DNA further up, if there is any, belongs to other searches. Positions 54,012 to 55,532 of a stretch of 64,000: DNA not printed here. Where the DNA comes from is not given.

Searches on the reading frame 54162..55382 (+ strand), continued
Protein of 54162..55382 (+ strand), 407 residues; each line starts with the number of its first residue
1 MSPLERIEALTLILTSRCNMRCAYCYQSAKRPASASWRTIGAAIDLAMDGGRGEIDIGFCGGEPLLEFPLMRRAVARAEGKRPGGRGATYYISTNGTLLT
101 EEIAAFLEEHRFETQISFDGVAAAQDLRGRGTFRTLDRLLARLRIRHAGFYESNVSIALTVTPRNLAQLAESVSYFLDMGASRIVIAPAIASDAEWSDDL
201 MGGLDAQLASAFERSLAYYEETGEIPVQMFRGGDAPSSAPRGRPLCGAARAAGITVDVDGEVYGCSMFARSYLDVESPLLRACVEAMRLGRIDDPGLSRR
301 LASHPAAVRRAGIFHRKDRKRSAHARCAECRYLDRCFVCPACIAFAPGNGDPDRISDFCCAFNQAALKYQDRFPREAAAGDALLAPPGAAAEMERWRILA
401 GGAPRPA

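Call 62: search_solved_structures(query=A1, max_evalue=0.001, show_alignments=2)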
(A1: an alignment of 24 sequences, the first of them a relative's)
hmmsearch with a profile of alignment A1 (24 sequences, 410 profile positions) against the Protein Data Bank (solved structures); distinct sequences matched with E-value up to 0.001: 19.
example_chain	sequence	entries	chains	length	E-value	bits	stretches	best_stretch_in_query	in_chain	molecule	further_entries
5wgg_A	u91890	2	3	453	4.3e-27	98.2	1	2-272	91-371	Radical SAM domain protein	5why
9gm3_A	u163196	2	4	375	4e-18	68.6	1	1-150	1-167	ChlB radical SAM domain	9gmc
4k37_A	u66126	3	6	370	1.6e-17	66.6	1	16-270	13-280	Anaerobic sulfatase-maturating enzyme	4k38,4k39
4k36_A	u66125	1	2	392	1.9e-17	66.4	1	16-270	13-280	Anaerobic sulfatase-maturating enzyme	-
8vpo_A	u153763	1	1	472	1.2e-16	63.7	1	4-145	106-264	Radical SAM core domain-containing protein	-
9dfn_A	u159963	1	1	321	1.6e-08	37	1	10-157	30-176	Radical SAM core domain-containing protein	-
9dfu_A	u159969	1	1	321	3.1e-08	36.1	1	12-157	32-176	Radical SAM core domain-containing protein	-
6efn_A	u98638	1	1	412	6.4e-08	35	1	11-236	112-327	Sporulation killing factor maturation protein SkfB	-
6b4c_A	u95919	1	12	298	1.2e-05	27.5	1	16-134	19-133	Viperin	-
9dgw_A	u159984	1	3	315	1.3e-05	27.4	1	15-134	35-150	Radical SAM core domain-containing protein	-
9dfw_A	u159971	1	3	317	1.4e-05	27.4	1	15-134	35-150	Radical SAM core domain-containing protein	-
7n7i_A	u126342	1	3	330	1.5e-05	27.2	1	16-134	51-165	Viperin-like enzyme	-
6q2p_A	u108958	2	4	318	5.2e-05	25.4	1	12-146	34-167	Radical S-adenosyl methionine domain-containing protein 2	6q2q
5vsl_A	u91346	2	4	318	5.2e-05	25.4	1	12-146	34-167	Radical S-adenosyl methionine domain-containing protein 2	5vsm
7tol_A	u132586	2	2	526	5.5e-05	25.4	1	14-126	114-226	glycerol dibiphytanyl glycerol tetraether - macrocyclic archaeol synthase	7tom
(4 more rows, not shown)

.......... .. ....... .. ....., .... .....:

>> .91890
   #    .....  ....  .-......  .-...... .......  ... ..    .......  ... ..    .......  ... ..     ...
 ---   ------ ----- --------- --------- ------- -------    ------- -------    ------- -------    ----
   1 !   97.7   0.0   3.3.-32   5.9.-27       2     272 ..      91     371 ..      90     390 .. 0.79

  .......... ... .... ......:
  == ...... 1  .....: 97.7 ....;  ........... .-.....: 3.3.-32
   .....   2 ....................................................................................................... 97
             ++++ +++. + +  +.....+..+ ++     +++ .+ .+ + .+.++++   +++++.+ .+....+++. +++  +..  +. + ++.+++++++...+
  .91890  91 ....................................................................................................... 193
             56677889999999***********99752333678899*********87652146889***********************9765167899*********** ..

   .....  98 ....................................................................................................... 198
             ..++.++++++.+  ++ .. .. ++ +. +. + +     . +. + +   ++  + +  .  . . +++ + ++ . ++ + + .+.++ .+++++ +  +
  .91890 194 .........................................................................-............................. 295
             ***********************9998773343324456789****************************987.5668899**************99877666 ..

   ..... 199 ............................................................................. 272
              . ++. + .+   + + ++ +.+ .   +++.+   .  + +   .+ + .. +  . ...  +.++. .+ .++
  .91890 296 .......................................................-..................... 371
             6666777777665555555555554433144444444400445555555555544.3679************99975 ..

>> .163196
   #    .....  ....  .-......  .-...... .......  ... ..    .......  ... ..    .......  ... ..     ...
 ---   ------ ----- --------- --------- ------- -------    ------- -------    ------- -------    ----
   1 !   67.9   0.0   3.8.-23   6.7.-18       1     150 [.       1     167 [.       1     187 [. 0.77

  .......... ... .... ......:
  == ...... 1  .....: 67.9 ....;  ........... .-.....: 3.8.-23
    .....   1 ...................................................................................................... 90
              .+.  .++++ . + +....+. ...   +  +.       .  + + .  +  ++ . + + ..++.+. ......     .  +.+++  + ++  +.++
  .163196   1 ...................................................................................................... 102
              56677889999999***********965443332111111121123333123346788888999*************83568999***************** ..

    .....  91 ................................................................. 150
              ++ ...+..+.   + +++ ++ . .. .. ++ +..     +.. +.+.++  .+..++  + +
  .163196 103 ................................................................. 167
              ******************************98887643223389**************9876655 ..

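Call 66: find_encoding_contigs(protein=P0007, flank=3500, max_places=2)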
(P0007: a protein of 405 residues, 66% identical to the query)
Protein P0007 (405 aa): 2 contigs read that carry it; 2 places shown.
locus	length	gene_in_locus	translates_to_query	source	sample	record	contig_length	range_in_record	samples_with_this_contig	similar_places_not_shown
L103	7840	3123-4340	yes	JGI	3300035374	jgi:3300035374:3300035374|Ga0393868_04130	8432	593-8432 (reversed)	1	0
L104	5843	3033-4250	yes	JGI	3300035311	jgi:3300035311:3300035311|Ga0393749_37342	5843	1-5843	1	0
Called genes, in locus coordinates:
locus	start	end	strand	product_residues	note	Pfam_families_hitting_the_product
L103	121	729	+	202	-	PF00069:Pkinase, PF07714:PK_Tyr_Ser-Thr, PF03109:ABC1 (weak), PF01636:APH (weak)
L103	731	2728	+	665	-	PF26549:Tricorn_N, PF07676:PD40, PF26550:Tricorn_2nd, PF26549:Tricorn_N, PF26549:Tricorn_N, PF26550:Tricorn_2nd, PF26549:Tricorn_N, PF07676:PD40, +9 more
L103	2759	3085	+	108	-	-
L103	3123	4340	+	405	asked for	PF04055:Radical_SAM, PF13353:Fer4_12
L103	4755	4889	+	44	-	-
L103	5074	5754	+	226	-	PF00072:Response_reg, PF00196:GerE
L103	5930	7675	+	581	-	PF00154:RecA_N (faint), PF03796:DnaB_C (faint), PF06745:ATPase, PF13481:AAA_25, PF23442:DUF7125 (faint), PF00004:AAA (faint), PF13481:AAA_25, PF06745:ATPase, +7 more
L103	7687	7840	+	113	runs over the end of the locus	PF07689:KaiB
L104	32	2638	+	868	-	PF00069:Pkinase, PF07714:PK_Tyr_Ser-Thr, PF26549:Tricorn_N, PF07676:PD40, PF26550:Tricorn_2nd, PF26549:Tricorn_N, PF26549:Tricorn_N, PF26550:Tricorn_2nd, +8 more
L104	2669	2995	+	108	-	-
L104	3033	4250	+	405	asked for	PF04055:Radical_SAM, PF13353:Fer4_12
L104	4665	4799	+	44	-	-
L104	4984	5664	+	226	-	PF00072:Response_reg, PF00196:GerE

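Call 67: find_encoding_contigs(protein=P0011, flank=3500, max_places=2)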
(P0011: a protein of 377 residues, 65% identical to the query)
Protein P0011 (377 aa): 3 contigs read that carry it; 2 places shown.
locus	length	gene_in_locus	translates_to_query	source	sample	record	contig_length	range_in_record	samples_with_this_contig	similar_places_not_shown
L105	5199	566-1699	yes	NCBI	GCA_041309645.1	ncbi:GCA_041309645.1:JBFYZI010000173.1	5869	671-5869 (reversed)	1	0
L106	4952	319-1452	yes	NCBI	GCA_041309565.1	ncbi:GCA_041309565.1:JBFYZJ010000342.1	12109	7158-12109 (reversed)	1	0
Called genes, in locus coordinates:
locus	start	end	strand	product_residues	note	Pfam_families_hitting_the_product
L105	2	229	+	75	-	?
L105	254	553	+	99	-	-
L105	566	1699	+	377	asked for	PF04055:Radical_SAM, PF13353:Fer4_12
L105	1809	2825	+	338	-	-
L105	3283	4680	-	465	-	PF00072:Response_reg, PF00158:Sigma54_activat, PF14532:Sigma54_activ_2, PF25601:AAA_lid_14, PF02954:HTH_8, PF18024:HTH_50 (weak)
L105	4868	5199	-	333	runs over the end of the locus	?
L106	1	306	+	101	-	?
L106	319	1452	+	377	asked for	PF04055:Radical_SAM, PF13353:Fer4_12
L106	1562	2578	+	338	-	-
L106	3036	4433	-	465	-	PF00072:Response_reg, PF00158:Sigma54_activat, PF14532:Sigma54_activ_2, PF25601:AAA_lid_14, PF02954:HTH_8, PF18024:HTH_50 (weak)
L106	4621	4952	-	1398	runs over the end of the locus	PF13517:FG-GAP_3 (faint), PF13570:Beta-prop_ACSF4 (faint), PF25292:Beta-prop_CGLA (faint), PF01839:FG-GAP (faint), PF00672:HAMP, PF00512:HisKA, PF02518:HATPase_c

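Call 68: find_encoding_contigs(protein=P0003, flank=3500, max_places=1)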
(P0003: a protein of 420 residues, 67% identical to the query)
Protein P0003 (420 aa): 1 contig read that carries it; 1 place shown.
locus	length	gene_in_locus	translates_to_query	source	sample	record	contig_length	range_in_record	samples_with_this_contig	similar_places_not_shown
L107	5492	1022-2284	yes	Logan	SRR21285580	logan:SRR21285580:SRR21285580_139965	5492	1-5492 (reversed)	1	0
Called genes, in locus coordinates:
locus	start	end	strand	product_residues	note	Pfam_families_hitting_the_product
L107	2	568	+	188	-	?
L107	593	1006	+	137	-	-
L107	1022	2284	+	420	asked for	PF04055:Radical_SAM, PF13353:Fer4_12 (weak)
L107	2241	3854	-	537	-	PF01103:Omp85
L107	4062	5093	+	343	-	-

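Call 69: find_encoding_contigs(protein=P0018, flank=3500, max_places=1)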
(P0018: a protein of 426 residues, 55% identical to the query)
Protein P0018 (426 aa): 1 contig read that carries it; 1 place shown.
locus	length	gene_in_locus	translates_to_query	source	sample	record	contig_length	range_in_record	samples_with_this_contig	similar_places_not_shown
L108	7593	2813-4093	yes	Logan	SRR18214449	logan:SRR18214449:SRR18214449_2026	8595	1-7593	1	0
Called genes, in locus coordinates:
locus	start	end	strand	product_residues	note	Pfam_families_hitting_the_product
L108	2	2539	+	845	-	?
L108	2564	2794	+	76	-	-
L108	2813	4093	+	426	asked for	PF13353:Fer4_12, PF04055:Radical_SAM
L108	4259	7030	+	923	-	PF02065:Melibiase (weak)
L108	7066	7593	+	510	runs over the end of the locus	?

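Call 77: predict_structure(alignment_id=A1)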
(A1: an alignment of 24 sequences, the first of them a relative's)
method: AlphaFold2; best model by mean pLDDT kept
length: 407 residues; sequences in the alignment: 24
mean_pLDDT: 80.9   pTM: 0.81
mean pLDDT of the five models: 80.9, 79.8, 72.5, 72.1, 71.1
residues with pLDDT >= 90: 132; 70-90: 194; 50-70: 54; < 50: 27
segments of 3 or more residues with pLDDT < 50: 235-240, 378-388, 402-407
pLDDT, mean of each block of 10 residues (from residue 1): 73 79 51 88 88 84 88 95 85 85 95 87 76 84 92 90 89 94 88 73 94 94 90 53 61 89 87 82 90 91 88 79 73 80 82 87 89 62 43 61 46
secondary structure, 60 per line:
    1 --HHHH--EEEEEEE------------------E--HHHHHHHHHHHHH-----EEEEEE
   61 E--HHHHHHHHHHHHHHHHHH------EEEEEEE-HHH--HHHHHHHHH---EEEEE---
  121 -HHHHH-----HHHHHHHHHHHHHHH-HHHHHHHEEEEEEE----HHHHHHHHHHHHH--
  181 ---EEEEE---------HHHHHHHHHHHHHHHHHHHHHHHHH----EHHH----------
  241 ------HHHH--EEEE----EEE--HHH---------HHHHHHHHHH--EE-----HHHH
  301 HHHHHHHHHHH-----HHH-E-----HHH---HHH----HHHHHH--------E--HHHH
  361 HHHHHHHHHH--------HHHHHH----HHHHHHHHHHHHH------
elements in order: H3-6 E9-15 H37-49 E55-61 H64-81 E88-94 H101-109 E113-117 H122-126 H132-146 H148-154 E155-161 H166-178 E184-188 H198-222 H247-250 E253-256 E261-263 H278-287 H297-311 H340-345 H357-370 H379-384 H389-401

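Call 79: fold_search(model_id=the predicted structure, library=pdb)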
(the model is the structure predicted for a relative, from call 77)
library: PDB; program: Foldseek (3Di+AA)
matches with E <= 10: 1213; with E <= 0.001: 57
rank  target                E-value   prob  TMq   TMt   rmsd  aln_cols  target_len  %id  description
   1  5why_B                7.1e-15  1.00  0.62  0.60   5.6       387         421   18  Structural Insights into Thioether Bond Formation in the Biosynthesis of Sactipeptides (released 2017-07-26)
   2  5why_A                9.3e-15  1.00  0.66  0.64   4.7       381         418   18  Structural Insights into Thioether Bond Formation in the Biosynthesis of Sactipeptides (released 2017-07-26)
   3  5wgg_A                5.2e-14  1.00  0.68  0.63   4.2       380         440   19  Structural Insights into Thioether Bond Formation in the Biosynthesis of Sactipeptides (released 2017-07-26)
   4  4k38_B                2.4e-12  1.00  0.67  0.74   4.6       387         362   19  Native anSMEcpe with bound AdoMet and Kp18Cys peptide (released 2013-05-08)
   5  4k36_A                5.3e-12  1.00  0.67  0.71   4.4       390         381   18  His6 tagged anSMEcpe with bound AdoMet (released 2013-05-08)
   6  4k39_B                1.7e-11  1.00  0.64  0.72   5.2       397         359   18  Native anSMEcpe with bound AdoMet and Cp18Cys peptide (released 2013-05-08)
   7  4k38_A                1.9e-11  1.00  0.65  0.70   5.0       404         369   18  Native anSMEcpe with bound AdoMet and Kp18Cys peptide (released 2013-05-08)
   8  4k39_A                2.2e-11  1.00  0.65  0.72   4.7       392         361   19  Native anSMEcpe with bound AdoMet and Cp18Cys peptide (released 2013-05-08)
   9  4k36_B                2.5e-11  1.00  0.67  0.74   4.6       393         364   18  His6 tagged anSMEcpe with bound AdoMet (released 2013-05-08)
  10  4k37_A                2.7e-11  1.00  0.67  0.74   4.4       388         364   18  Native anSMEcpe with bound AdoMet (released 2013-05-08)
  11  8vpo                  4.8e-11  1.00  0.59  0.55   5.7       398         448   16  X-Ray Crystal Structure of TigE from Paramaledivibacter caminithermalis (released 2024-02-07)
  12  9gm3_A                6.7e-11  1.00  0.65  0.70   4.9       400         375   17  Crystal structure of the complex formed between the radical SAM protein ChlB and the leader region of its precursor su (released 2025-06-25)
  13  4k37_B                7.5e-11  1.00  0.66  0.73   4.6       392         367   18  Native anSMEcpe with bound AdoMet (released 2013-05-08)
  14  9gm3_C                1.5e-10  1.00  0.66  0.71   4.9       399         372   17  Crystal structure of the complex formed between the radical SAM protein ChlB and the leader region of its precursor su (released 2025-06-25)
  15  9gmc_A                4.4e-10  1.00  0.65  0.71   4.9       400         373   18  Crystal structure of the complex formed between the radical SAM protein ChlB and the R3A mutant of ChlA (released 2025-06-25)
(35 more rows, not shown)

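Call 82: search_solved_structures(query=A1, max_evalue=1e-15, show_alignments=4)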
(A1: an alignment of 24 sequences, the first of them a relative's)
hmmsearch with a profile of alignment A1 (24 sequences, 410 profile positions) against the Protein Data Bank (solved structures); distinct sequences matched with E-value up to 1e-15: 5.
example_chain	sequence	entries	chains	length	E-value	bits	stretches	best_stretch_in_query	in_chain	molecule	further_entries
5wgg_A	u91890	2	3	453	4.3e-27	98.2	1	2-272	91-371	Radical SAM domain protein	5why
9gm3_A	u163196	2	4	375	4e-18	68.6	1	1-150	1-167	ChlB radical SAM domain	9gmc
4k37_A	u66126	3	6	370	1.6e-17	66.6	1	16-270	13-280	Anaerobic sulfatase-maturating enzyme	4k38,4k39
4k36_A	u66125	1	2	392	1.9e-17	66.4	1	16-270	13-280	Anaerobic sulfatase-maturating enzyme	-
8vpo_A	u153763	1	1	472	1.2e-16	63.7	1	4-145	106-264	Radical SAM core domain-containing protein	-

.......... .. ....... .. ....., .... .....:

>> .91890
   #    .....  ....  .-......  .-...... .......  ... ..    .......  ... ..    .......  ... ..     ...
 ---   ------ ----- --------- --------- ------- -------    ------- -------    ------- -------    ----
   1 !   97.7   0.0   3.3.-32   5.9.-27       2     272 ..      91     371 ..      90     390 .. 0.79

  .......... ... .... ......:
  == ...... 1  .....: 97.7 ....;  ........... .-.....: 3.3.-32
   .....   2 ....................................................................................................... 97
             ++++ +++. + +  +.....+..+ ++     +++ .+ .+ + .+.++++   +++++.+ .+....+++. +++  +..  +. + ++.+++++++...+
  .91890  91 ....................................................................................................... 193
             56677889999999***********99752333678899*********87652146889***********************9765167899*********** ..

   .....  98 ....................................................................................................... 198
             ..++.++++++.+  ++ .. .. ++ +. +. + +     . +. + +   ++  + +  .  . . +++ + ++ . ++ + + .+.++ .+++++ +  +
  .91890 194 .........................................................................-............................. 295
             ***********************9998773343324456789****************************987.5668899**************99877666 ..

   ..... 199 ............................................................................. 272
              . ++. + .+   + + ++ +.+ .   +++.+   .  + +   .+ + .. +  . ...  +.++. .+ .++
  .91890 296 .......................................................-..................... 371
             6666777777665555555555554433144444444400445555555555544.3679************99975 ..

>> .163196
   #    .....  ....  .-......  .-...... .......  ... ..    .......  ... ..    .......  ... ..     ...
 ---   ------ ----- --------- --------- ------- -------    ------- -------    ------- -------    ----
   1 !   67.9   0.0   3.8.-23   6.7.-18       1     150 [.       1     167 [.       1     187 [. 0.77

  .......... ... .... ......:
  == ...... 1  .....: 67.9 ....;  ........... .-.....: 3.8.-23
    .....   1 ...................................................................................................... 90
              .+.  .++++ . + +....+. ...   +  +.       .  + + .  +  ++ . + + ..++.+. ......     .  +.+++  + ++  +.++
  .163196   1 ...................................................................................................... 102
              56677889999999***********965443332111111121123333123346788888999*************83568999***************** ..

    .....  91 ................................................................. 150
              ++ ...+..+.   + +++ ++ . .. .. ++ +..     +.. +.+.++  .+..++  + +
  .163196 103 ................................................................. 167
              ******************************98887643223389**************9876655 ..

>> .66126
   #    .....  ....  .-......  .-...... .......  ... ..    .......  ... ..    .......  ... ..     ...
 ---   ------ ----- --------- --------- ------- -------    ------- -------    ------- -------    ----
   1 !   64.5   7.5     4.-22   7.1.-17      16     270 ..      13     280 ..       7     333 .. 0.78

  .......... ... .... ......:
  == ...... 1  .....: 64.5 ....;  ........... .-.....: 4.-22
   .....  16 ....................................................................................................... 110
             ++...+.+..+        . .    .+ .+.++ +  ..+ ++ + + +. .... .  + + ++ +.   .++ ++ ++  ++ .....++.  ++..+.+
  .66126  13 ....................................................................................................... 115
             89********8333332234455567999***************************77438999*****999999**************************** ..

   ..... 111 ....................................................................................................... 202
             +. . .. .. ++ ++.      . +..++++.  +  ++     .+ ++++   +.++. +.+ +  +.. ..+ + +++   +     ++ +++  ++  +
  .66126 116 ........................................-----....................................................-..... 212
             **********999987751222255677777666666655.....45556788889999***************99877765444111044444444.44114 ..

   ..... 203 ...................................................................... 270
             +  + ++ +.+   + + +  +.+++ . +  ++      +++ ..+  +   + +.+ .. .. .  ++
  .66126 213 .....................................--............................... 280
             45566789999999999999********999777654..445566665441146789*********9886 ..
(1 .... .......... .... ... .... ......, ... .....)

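Call 87: search_protein_families(library=padloc, proteins=[window:54162-55382:+], max_evalue=0.001)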
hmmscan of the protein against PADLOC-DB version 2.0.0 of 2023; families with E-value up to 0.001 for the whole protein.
window:54162-55382:+ (407 aa): 2 families
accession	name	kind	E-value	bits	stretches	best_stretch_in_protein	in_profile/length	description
PDLC02903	pVip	-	5.1e-14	50.4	1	12-165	4-149/257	Viperins not associated with kinases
PDLC02904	pVip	-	3.6e-09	34.5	1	14-137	9-127/262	Viperins associated with kinases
